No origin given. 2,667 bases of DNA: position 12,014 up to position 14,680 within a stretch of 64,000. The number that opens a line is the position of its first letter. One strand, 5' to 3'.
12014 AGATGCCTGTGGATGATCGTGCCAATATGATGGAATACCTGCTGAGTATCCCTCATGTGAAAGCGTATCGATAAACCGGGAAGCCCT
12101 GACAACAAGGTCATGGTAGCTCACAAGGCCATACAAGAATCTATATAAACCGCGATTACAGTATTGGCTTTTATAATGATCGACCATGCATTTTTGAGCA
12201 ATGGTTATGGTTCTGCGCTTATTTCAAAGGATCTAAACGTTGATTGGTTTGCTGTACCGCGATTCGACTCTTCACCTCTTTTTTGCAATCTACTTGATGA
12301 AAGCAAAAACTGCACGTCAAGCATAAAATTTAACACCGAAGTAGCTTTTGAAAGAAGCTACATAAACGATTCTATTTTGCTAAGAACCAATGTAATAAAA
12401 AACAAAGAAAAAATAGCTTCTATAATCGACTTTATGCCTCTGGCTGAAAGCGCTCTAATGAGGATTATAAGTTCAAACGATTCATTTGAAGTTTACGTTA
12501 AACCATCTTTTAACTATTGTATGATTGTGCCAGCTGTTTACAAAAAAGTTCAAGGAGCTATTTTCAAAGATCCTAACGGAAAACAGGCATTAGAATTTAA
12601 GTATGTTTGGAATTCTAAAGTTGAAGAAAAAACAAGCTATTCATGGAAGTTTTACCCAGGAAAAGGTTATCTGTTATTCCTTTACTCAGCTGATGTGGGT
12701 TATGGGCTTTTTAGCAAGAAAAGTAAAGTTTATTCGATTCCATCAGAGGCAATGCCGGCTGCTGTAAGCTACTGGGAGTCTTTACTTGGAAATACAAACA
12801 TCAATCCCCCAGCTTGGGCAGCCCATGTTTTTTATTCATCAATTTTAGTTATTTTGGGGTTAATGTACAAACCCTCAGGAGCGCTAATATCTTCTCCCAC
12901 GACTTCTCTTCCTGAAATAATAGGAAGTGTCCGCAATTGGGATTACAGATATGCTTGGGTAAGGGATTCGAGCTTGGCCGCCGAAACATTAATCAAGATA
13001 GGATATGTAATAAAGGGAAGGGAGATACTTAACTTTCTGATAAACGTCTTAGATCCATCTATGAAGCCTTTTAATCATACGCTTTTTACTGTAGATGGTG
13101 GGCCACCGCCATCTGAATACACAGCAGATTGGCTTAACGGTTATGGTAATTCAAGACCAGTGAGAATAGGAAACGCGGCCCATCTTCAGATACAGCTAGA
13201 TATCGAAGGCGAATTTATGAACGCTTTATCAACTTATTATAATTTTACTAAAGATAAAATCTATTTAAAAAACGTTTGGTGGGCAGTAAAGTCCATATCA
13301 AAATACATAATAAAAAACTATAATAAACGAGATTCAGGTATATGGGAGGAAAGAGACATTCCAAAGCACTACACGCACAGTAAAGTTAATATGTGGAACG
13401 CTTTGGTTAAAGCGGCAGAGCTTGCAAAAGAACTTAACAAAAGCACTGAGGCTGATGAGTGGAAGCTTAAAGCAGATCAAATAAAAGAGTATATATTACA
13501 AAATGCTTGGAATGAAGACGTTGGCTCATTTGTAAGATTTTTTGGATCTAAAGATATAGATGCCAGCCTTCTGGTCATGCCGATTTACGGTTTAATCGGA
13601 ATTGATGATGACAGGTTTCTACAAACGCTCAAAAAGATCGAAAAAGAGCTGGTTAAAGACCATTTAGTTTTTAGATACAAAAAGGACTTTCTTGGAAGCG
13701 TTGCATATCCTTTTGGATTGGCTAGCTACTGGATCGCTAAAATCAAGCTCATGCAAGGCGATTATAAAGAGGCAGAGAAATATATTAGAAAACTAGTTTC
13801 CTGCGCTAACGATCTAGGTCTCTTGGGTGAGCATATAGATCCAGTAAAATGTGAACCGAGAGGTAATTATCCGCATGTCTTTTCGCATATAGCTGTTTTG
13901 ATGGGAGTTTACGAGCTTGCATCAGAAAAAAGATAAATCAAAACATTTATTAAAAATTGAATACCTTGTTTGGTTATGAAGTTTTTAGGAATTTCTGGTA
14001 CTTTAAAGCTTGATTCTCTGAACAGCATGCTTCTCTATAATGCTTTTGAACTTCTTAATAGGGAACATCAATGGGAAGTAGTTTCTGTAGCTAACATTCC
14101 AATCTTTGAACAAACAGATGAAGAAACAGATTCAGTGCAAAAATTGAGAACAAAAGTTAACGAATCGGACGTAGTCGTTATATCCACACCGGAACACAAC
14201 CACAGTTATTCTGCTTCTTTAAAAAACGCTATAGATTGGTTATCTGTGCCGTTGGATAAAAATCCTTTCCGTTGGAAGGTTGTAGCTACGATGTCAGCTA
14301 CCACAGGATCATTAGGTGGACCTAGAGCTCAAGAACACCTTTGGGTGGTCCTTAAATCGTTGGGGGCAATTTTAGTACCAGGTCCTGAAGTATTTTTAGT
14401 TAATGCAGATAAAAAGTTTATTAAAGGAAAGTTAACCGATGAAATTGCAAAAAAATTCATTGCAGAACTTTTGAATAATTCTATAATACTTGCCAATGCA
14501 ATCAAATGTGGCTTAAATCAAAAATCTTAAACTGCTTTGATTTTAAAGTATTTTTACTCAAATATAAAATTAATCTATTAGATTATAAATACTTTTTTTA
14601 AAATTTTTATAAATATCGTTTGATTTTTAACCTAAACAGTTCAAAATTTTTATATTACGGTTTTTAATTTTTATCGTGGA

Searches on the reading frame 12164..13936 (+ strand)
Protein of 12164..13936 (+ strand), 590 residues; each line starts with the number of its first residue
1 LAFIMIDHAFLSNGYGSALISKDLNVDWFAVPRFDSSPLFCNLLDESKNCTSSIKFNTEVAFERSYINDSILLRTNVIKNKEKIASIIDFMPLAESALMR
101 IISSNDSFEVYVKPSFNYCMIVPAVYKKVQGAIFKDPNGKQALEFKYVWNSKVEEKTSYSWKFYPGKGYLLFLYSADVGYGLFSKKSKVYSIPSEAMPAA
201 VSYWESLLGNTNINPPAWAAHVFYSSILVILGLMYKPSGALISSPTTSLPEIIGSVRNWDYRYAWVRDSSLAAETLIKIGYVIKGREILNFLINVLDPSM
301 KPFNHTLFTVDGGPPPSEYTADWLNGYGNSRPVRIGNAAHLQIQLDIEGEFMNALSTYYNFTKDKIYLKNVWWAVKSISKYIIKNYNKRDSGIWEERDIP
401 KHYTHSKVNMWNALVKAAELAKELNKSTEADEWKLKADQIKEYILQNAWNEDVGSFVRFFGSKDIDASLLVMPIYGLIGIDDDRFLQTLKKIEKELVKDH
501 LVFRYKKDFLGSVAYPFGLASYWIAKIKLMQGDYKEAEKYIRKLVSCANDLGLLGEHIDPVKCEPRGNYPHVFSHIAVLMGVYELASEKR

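Call 15: search_protein_families(library=pfam, proteins=[window:12164-13936:+])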
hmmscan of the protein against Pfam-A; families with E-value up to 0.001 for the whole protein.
window:12164-13936:+ (590 aa): 3 families
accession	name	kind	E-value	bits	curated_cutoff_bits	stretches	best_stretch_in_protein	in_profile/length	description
PF00723.27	Glyco_hydro_15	-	5.4e-64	217.1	22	1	223-579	7-423/427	Glycosyl hydrolases family 15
PF19291.4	TREH_N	-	1.3e-05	25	23.1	1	8-121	18-131/211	Trehalase-like, N-terminal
PF22422.2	MGH1-like_GH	-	0.00039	20.5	27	1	410-459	179-228/356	Mannosylglycerate hydrolase MGH1-like glycoside hydrolase domain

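Call 28: find_homologous_proteins(query=window:12176-13936:+, max_evalue=1e-30)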
Query window:12176-13936:+ (586 aa): 6395 proteins with E <= 1e-30 among 8000 candidates; the best 120 are listed.
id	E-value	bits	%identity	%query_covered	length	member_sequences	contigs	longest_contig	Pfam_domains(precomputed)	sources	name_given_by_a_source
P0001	0.0e+0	1334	99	100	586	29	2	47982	PF19291.5,PF00723.28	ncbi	ncbi:MAG: glycoside hydrolase family 15 protein [Nitrososphaeria archaeon]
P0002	0.0e+0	1083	78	99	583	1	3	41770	PF19291.5,PF00723.28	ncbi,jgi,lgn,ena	-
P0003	0.0e+0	1071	76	100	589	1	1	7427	PF19291.5,PF00723.28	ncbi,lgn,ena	-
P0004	3.3e-292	988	69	100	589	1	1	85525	PF00723.28,PF22422.3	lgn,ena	-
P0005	7.8e-240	816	59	100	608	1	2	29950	PF19291.5,PF00723.28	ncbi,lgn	-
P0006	1.1e-237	808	58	100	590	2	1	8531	PF19291.5,PF00723.28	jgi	-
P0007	3.1e-236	804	58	99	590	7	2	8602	PF19291.5,PF00723.28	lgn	-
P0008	9.6e-235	799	58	99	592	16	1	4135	PF19291.5,PF00723.28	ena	-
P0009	1.9e-234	798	58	100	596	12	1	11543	PF19291.5,PF00723.28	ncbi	ncbi:MAG: glycoside hydrolase family 15 protein [Conexivisphaerales archaeon]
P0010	1.8e-231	788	57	99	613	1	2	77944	PF19291.5,PF00723.28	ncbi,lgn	-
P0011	3.2e-210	718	52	99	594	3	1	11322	PF19291.5,PF00723.28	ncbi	ncbi:MAG: glycoside hydrolase family 15 protein [Conexivisphaera sp.]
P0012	3.4e-209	714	54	99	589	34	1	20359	PF19291.5,PF00723.28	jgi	-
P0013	7.8e-205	700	52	99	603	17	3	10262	PF19291.5,PF00723.28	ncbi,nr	ncbi:MAG: glycoside hydrolase family 15 protein [Conexivisphaerales archaeon]|nr:glycoside hydrolase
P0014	5.2e-167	575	46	99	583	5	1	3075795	PF19291.5,PF00723.28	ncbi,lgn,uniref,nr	ncbi:alpha,alpha-trehalase TreH2 [Saccharolobus caldissimus]|uniref:Glycoside hydrolase n=1 Tax=Sacc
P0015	5.7e-165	568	45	99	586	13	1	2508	PF19291.5,PF00723.28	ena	-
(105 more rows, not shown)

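Call 29: find_encoding_contigs(protein=P0001, flank=10000, max_places=4)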
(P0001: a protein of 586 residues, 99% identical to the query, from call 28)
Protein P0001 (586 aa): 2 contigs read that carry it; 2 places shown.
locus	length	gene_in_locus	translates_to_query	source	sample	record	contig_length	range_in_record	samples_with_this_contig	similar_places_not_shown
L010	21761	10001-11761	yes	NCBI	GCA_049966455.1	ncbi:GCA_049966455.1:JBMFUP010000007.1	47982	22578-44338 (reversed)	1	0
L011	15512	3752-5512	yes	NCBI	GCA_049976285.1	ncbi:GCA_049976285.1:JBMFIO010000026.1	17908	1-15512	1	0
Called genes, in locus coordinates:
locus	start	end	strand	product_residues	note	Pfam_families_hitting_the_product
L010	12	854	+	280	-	PF02625:XdhC_CoxI, PF13478:XdhC_C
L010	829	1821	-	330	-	PF00586:AIRS, PF02769:AIRS_C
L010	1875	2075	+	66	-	PF01781:Ribosomal_L38e (weak)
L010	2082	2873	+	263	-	PF01975:SurE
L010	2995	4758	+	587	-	PF13237:Fer4_10 (faint), PF00037:Fer4 (weak), PF12837:Fer4_6 (weak), PF02463:SMC_N (weak), PF00005:ABC_tran, PF13304:AAA_21 (faint), PF00005:ABC_tran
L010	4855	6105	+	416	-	PF00162:PGK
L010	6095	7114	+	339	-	PF00044:Gp_dh_N, PF01113:DapB_N (weak), PF02800:Gp_dh_C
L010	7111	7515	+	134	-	PF00582:Usp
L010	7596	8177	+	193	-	PF02676:TYW3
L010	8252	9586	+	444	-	PF21269:TreT_GT1 (weak), PF20706:GT4-conflict, PF00534:Glycos_transf_1, PF13692:Glyco_trans_1_4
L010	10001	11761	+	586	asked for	PF19291:TREH_N (weak), PF00723:Glyco_hydro_15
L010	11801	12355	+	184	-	PF02525:Flavodoxin_2 (weak), PF03358:FMN_red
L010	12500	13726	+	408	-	PF06745:ATPase (faint), PF07088:GvpD_P-loop (faint)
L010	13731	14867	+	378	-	PF07690:MFS_1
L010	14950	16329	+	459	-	PF00133:tRNA-synt_1 (faint), PF01406:tRNA-synt_1e, PF01921:tRNA-synt_1f (faint), PF09334:tRNA-synt_1g (weak)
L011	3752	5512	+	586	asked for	PF19291:TREH_N (weak), PF00723:Glyco_hydro_15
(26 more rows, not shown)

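Call 30: find_encoding_contigs(protein=P0002, flank=10000, max_places=4)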
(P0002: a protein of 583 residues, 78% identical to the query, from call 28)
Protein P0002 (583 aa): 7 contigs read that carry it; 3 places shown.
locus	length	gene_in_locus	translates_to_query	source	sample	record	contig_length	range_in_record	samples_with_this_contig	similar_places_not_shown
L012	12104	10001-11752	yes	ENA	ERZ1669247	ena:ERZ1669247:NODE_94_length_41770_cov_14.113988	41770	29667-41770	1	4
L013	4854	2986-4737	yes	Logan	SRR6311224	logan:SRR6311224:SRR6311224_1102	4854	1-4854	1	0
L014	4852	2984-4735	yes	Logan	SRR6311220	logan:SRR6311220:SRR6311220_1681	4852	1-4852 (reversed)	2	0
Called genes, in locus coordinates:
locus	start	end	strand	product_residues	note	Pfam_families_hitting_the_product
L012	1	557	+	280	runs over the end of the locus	PF02625:XdhC_CoxI, PF13478:XdhC_C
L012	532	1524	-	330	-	PF00586:AIRS, PF02769:AIRS_C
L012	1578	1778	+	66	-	PF01781:Ribosomal_L38e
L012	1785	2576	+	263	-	PF01975:SurE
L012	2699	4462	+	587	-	PF13237:Fer4_10 (faint), PF00037:Fer4 (weak), PF12837:Fer4_6 (weak), PF02463:SMC_N (weak), PF00005:ABC_tran, PF13304:AAA_21 (faint), PF00005:ABC_tran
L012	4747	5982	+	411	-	PF00162:PGK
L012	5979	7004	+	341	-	PF00044:Gp_dh_N (weak), PF01113:DapB_N (weak), PF02800:Gp_dh_C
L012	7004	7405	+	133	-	PF00582:Usp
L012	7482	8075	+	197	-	PF02676:TYW3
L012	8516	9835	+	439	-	PF21269:TreT_GT1 (weak), PF20706:GT4-conflict, PF00534:Glycos_transf_1, PF13692:Glyco_trans_1_4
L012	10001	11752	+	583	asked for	PF19291:TREH_N (weak), PF00723:Glyco_hydro_15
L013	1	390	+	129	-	?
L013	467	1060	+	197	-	PF02676:TYW3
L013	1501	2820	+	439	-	PF21269:TreT_GT1 (weak), PF20706:GT4-conflict, PF00534:Glycos_transf_1, PF13692:Glyco_trans_1_4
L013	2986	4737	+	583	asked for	PF19291:TREH_N (weak), PF00723:Glyco_hydro_15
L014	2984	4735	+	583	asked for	PF19291:TREH_N (weak), PF00723:Glyco_hydro_15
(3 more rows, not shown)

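Call 31: find_encoding_contigs(protein=P0004, flank=10000, max_places=4)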
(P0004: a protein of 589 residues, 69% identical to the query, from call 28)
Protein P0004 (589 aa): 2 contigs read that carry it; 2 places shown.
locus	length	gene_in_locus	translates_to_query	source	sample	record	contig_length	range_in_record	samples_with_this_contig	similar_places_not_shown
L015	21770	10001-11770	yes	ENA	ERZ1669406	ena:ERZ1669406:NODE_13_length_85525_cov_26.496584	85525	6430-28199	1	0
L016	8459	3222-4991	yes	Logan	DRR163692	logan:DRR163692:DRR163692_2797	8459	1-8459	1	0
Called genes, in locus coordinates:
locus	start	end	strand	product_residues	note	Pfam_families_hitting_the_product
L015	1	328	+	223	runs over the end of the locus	PF00121:TIM, PF00977:His_biosynth (faint), PF05690:ThiG (weak)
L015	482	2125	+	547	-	PF02919:Topoisom_I_N, PF01028:Topoisom_I, PF14370:Topo_C_assoc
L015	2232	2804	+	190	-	PF00571:CBS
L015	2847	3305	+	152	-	PF01927:Mut7-C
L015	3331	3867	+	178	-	PF00156:Pribosyltran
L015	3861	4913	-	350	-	PF26356:Pelota_N, PF03465:eRF1_3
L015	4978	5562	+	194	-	PF13174:TPR_6 (faint), PF13181:TPR_8 (faint), PF13176:TPR_7 (faint), PF13424:TPR_12 (weak), PF13428:TPR_14 (faint), PF07719:TPR_2 (weak), PF12895:ANAPC3 (weak), PF14559:TPR_19 (weak), +7 more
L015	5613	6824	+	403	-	PF07690:MFS_1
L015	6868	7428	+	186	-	PF06197:DUF998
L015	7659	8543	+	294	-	PF00924:MS_channel_2nd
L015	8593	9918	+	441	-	PF20706:GT4-conflict, PF00534:Glycos_transf_1, PF13692:Glyco_trans_1_4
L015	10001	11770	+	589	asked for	PF00723:Glyco_hydro_15, PF22422:MGH1-like_GH (faint)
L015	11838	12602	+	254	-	PF02511:Thy1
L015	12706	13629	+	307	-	PF02729:OTCace_N, PF00185:OTCace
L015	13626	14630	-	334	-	PF00296:Bac_luciferase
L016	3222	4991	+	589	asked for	PF00723:Glyco_hydro_15, PF22422:MGH1-like_GH (faint)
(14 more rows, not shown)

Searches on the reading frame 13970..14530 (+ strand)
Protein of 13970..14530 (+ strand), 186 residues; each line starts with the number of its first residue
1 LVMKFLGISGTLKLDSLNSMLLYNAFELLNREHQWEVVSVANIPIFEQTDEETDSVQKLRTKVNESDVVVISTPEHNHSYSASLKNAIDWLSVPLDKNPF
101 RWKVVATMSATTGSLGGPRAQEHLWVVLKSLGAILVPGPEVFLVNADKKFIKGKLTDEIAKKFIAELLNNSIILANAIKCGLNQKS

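Call 15: search_protein_families(library=pfam, proteins=[window:13970-14530:+])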
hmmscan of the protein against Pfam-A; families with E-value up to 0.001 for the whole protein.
window:13970-14530:+ (186 aa): 2 families
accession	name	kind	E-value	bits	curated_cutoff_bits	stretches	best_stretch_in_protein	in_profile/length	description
PF03358.20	FMN_red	-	2.2e-34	118.6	24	1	3-146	1-150/152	NADPH-dependent FMN reductase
PF02525.22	Flavodoxin_2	-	7.2e-06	26.3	27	1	3-91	1-103/198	Flavodoxin-like fold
